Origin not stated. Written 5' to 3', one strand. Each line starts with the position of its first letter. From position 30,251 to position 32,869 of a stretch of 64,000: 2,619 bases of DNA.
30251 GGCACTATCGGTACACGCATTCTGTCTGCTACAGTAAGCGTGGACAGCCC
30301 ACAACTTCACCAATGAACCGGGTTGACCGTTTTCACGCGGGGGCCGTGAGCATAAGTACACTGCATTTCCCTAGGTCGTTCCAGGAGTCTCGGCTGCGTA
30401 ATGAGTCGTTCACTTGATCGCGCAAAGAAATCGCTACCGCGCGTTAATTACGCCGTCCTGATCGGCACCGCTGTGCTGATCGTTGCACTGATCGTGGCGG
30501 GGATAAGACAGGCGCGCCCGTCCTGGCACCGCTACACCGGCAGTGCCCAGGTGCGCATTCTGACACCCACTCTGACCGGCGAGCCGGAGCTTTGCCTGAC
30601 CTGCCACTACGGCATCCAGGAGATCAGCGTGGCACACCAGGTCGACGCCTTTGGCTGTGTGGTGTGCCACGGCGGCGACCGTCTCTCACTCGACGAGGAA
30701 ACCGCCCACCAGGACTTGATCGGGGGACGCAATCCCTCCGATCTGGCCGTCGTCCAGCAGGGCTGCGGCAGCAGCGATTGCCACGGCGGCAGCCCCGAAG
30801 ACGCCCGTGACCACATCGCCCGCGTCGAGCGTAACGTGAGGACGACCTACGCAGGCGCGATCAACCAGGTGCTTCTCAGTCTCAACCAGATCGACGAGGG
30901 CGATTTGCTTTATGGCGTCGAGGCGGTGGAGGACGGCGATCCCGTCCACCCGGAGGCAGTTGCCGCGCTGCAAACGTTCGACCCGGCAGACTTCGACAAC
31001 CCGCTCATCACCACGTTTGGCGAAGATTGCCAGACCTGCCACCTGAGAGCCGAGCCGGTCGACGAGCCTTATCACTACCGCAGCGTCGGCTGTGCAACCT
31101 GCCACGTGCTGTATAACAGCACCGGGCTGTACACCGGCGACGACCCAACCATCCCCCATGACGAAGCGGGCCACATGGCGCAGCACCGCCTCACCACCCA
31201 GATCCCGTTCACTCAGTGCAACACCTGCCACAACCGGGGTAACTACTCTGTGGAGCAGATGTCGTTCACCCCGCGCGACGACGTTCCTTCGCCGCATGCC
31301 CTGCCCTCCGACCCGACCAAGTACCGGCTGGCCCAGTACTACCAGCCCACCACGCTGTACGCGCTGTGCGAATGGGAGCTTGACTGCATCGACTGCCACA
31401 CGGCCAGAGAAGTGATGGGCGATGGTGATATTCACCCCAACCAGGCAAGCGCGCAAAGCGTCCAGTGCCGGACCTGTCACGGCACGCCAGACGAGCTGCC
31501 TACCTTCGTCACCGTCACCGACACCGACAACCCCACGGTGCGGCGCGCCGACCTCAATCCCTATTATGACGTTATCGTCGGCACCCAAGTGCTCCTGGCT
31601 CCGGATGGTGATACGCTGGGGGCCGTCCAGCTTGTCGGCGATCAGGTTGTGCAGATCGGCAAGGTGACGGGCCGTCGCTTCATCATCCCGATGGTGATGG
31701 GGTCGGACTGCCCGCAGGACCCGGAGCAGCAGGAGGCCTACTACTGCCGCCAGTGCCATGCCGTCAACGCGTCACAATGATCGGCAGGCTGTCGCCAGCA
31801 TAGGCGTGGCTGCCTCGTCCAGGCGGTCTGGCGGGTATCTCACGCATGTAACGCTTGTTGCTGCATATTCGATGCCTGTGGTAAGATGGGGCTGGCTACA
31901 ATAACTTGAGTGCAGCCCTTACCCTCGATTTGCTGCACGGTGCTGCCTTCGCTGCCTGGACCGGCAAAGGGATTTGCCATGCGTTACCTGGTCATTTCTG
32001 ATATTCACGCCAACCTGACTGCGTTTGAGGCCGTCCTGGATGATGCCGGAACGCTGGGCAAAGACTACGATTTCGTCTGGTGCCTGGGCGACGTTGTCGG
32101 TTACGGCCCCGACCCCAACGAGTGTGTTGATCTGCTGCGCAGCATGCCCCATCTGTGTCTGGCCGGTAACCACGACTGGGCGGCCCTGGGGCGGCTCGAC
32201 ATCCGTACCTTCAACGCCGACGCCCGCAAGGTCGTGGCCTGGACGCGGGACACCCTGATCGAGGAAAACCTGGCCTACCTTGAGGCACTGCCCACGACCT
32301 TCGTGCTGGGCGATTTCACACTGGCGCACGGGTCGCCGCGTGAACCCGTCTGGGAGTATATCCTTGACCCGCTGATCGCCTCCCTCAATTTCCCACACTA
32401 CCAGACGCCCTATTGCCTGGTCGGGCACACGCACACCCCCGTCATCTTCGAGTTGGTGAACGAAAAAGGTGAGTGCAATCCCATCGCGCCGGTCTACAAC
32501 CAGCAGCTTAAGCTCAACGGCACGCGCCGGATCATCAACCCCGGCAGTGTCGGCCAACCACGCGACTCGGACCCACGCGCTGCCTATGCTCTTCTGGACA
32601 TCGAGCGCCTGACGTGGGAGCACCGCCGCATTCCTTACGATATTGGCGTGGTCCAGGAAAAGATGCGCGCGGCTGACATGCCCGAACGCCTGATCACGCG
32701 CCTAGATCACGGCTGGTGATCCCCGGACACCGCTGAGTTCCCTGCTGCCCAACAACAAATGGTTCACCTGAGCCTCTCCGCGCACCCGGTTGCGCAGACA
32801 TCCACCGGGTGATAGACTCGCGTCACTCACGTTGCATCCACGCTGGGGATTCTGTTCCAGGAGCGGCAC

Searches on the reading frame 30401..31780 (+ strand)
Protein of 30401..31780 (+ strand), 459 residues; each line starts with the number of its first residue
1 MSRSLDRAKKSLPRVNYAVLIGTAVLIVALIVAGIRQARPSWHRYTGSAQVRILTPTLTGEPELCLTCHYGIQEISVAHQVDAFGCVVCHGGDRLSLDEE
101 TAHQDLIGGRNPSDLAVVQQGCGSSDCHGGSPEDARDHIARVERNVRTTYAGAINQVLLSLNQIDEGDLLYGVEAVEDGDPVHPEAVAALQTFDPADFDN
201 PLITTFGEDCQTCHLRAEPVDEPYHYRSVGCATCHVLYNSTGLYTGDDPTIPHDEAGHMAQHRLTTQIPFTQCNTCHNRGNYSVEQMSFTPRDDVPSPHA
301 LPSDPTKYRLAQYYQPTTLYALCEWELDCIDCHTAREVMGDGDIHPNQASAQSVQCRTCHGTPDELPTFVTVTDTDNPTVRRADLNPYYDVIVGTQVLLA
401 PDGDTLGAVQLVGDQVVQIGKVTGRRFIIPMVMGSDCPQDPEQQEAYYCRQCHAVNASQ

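Call 3: search_protein_families(library=pfam, proteins=[window:30401-31780:+], max_evalue=0.1)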
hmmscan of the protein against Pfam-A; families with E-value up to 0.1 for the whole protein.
window:30401-31780:+ (459 aa): 6 families
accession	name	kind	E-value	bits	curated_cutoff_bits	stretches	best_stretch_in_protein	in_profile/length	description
PF14537.11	Cytochrom_c3_2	-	6e-09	36.7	25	2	207-280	6-67/79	Cytochrome c3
PF14522.11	Cytochrome_C7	-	2e-05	24.8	24.8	1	327-362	14-50/67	Cytochrome c7 and related cytochrome c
PF22113.1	Mtrc-MtrF_II-IV_dom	-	0.006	16.6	30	0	208-362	7-165/176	Outer membrane cytochrome MtrC/MtrF-like, domains II/IV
PF13435.11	Cytochrome_C554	-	0.014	16.7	20.8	0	273-361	2-84/84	Cytochrome c554 and c-prime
PF22678.1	Cytochrom_c_NrfB-like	-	0.014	16.3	27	0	183-240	12-70/89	Cytochrome c-type protein NrfB-like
PF02085.21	Cytochrom_CIII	-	0.074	13.8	22.9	0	351-375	28-52/101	Class III cytochrome C family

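Call 4: search_protein_families(library=ncbifam, proteins=[window:30401-31780:+], max_evalue=0.1)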
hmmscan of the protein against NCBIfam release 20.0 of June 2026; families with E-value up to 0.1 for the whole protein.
window:30401-31780:+ (459 aa): 3 families
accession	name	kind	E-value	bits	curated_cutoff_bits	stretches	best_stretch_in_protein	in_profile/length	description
NF040943.1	cytoc3_ExtM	equivalog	9.1e-49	166.2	800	1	60-457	17-394/599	selenite/tellurite reduction operon c-type cytochrome ExtM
NF040971.1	cytc_ExtS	equivalog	0.0096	15.2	100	1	58-110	21-66/262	selenite/tellurite reduction operon c-type cytochrome lipoprotein ExtS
NF041198.1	UshA_like_PCGU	equivalog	0.014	14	275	1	325-364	441-483/519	UshA-like (seleno)protein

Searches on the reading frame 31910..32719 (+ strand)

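Call 41: search_protein_families(library=pfam, proteins=[window:31910-32719:+], max_evalue=0.00001)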
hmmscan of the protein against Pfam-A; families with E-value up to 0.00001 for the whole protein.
window:31910-32719:+ (269 aa): 2 families
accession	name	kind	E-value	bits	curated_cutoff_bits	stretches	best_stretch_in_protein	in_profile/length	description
PF12850.12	Metallophos_2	-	1.6e-15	57.9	27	1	24-232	1-152/154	Calcineurin-like phosphoesterase superfamily domain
PF00149.33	Metallophos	-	4.8e-14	53.7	21.5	1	24-176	1-190/191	Calcineurin-like phosphoesterase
